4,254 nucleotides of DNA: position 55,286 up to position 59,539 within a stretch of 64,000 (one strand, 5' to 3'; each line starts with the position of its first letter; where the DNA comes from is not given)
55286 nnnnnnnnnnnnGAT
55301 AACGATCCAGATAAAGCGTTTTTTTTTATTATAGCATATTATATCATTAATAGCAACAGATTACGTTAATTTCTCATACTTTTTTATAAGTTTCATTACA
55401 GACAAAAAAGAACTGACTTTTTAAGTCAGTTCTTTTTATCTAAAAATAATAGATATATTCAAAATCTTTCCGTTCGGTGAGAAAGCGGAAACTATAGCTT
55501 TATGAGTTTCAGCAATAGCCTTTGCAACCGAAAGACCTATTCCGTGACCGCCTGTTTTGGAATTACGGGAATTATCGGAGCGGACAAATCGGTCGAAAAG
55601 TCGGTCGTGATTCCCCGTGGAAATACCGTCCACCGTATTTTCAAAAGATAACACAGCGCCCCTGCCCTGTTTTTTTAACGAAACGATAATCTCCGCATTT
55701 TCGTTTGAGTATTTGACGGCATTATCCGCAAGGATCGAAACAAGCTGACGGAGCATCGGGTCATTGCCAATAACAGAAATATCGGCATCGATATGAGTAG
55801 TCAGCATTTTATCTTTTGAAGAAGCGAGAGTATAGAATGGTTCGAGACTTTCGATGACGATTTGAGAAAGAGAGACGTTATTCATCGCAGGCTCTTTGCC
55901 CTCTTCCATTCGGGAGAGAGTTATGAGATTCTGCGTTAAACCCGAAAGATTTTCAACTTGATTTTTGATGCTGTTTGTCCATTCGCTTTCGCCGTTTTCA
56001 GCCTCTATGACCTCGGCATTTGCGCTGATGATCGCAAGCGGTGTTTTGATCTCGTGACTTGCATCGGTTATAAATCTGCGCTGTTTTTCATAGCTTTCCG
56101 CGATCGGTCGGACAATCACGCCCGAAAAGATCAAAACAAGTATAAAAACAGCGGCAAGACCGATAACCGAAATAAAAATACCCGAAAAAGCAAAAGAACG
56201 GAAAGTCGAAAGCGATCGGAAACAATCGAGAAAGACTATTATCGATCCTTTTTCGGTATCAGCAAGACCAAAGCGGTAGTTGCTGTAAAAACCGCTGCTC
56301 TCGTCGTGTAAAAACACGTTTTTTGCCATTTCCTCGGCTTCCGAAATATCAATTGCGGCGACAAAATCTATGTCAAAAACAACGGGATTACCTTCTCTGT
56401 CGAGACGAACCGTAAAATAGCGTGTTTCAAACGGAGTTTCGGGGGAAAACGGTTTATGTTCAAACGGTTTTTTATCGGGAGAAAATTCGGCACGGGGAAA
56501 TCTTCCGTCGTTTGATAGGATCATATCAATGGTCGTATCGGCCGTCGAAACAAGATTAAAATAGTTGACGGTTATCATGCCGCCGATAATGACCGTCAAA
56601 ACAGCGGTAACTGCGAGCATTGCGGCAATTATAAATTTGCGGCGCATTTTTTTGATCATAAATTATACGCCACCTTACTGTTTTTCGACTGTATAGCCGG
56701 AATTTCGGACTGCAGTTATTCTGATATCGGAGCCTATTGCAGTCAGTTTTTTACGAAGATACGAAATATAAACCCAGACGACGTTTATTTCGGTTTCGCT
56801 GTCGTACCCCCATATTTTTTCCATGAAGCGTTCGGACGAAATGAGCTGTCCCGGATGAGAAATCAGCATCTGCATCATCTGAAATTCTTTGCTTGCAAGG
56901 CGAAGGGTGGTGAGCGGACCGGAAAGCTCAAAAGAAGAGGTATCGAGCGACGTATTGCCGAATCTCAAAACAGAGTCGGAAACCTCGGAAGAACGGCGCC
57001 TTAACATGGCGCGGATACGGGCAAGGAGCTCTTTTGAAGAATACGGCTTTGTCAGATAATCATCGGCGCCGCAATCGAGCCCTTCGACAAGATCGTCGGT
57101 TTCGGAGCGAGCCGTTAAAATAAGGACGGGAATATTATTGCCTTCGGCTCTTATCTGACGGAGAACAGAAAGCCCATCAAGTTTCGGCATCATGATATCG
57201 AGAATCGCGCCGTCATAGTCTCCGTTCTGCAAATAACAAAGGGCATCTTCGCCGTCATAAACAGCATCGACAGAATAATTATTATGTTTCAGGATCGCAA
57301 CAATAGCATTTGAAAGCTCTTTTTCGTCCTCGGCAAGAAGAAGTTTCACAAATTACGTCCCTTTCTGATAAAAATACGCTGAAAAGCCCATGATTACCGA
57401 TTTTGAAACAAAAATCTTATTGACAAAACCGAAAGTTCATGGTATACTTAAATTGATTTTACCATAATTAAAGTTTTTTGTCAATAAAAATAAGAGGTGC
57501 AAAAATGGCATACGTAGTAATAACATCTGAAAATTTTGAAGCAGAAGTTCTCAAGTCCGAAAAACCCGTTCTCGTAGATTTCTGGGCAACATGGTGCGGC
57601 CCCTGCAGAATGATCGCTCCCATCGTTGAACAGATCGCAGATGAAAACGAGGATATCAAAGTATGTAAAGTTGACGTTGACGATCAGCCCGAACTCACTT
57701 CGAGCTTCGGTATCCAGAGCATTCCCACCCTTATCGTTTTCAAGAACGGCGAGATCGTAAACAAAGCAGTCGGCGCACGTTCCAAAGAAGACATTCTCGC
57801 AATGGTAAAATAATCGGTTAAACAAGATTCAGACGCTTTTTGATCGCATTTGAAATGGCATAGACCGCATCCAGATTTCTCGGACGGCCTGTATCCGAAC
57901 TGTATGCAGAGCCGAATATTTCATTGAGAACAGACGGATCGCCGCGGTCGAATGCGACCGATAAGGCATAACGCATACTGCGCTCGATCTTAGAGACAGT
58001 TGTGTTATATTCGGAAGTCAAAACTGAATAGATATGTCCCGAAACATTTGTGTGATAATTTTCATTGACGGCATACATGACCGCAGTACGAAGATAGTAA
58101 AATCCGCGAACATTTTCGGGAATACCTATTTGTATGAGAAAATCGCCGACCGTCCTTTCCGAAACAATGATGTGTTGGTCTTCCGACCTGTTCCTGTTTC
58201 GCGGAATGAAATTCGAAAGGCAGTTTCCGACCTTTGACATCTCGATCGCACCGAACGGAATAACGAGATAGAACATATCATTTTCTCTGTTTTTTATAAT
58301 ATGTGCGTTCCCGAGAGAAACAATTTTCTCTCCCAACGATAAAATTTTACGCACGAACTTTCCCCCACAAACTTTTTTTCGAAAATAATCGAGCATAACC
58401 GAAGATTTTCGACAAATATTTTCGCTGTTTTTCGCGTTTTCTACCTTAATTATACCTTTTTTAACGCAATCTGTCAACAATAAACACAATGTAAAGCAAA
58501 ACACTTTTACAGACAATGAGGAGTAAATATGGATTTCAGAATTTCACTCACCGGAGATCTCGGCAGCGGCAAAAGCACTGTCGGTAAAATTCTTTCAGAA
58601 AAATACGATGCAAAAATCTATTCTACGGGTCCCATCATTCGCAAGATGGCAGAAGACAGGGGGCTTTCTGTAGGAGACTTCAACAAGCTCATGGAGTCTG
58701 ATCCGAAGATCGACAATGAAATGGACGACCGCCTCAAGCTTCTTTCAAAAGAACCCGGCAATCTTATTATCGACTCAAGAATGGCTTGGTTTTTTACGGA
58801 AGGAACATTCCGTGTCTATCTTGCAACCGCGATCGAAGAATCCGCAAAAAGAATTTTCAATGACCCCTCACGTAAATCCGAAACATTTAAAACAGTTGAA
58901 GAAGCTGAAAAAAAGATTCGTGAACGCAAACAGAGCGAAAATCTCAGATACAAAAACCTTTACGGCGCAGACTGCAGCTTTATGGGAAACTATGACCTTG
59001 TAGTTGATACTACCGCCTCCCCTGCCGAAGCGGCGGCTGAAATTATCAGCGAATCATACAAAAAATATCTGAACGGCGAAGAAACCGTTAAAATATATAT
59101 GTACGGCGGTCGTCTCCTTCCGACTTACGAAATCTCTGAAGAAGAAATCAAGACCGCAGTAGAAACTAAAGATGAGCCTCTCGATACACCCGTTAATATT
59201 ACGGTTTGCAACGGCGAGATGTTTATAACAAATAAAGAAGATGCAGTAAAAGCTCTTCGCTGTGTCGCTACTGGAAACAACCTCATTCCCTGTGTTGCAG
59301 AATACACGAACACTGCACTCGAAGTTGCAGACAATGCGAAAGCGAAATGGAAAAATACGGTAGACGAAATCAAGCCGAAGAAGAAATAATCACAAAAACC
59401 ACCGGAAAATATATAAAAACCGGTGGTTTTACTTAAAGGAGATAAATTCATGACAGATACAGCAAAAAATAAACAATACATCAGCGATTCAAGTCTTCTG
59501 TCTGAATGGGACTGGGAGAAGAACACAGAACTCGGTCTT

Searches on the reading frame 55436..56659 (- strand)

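Call 47: search_protein_families(library=pfam, proteins=[window:55436-56659:-], max_evalue=0.0001)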
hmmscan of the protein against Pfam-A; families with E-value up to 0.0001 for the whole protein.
window:55436-56659:- (407 aa): 3 families
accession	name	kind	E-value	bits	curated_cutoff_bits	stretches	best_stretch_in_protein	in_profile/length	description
PF02518.31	HATPase_c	-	1.5e-17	64.5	26.4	1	300-394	3-95/111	Histidine kinase-, DNA gyrase B-, and HSP90-like ATPase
PF00512.31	HisKA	-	4.3e-13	49.5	26.9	1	193-254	2-66/66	His Kinase A (phospho-acceptor) domain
PF14501.12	HATPase_c_5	-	1.7e-05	25.1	22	1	305-396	8-92/102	GHKL domain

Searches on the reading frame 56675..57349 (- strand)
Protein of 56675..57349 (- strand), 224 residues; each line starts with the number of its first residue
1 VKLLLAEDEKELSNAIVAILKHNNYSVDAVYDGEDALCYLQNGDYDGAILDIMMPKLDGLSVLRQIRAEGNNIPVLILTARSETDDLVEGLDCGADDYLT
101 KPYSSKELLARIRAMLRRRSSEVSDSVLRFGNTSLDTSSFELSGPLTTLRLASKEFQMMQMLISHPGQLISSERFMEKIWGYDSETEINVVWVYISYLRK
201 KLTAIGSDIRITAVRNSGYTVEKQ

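Call 47: search_protein_families(library=pfam, proteins=[window:56675-57349:-], max_evalue=0.0001)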
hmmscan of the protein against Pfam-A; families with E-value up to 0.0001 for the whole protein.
window:56675-57349:- (224 aa): 2 families
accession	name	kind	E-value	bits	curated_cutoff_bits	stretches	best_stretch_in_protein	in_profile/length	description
PF00072.30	Response_reg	-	2.9e-30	105.1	30.2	1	4-113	2-111/111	Response regulator receiver domain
PF00486.34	Trans_reg_C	-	4.6e-20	71.9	26.2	1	148-220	3-76/77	Transcriptional regulatory protein, C terminal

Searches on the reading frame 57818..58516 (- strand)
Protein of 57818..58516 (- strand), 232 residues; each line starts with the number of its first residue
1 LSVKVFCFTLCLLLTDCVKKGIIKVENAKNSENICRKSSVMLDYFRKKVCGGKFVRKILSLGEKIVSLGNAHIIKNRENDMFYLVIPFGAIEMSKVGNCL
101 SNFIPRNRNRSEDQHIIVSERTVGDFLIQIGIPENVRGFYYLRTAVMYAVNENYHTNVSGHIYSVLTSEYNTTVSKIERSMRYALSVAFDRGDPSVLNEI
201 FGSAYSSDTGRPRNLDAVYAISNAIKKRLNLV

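Call 47: search_protein_families(library=pfam, proteins=[window:57818-58516:-], max_evalue=0.0001)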
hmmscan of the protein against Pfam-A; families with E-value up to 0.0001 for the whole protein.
window:57818-58516:- (232 aa): 1 family
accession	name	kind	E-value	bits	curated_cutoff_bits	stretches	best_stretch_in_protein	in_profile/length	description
PF08769.17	Spo0A_C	-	9.3e-22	77.5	25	1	125-224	3-103/104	Sporulation initiation factor Spo0A C terminal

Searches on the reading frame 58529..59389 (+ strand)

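Call 47: search_protein_families(library=pfam, proteins=[window:58529-59389:+], max_evalue=0.0001)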
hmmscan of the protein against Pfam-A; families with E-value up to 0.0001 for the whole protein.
window:58529-59389:+ (286 aa): 5 families
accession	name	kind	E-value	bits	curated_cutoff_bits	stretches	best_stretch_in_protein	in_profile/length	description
PF13189.12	Cytidylate_kin2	-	3.3e-17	63.7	28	1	5-162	2-175/176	Cytidylate kinase-like family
PF13238.12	AAA_18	-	2.5e-14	54.3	29.4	1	5-120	1-119/128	AAA domain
PF13207.12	AAA_17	-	3e-11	44.2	27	1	12-112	5-122/136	AAA domain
PF02224.24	Cytidylate_kin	-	4.9e-10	39.9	26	0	54-145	91-183/211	Cytidylate kinase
PF01202.28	SKI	-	3.3e-05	24.5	22.1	0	12-40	2-30/159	Shikimate kinase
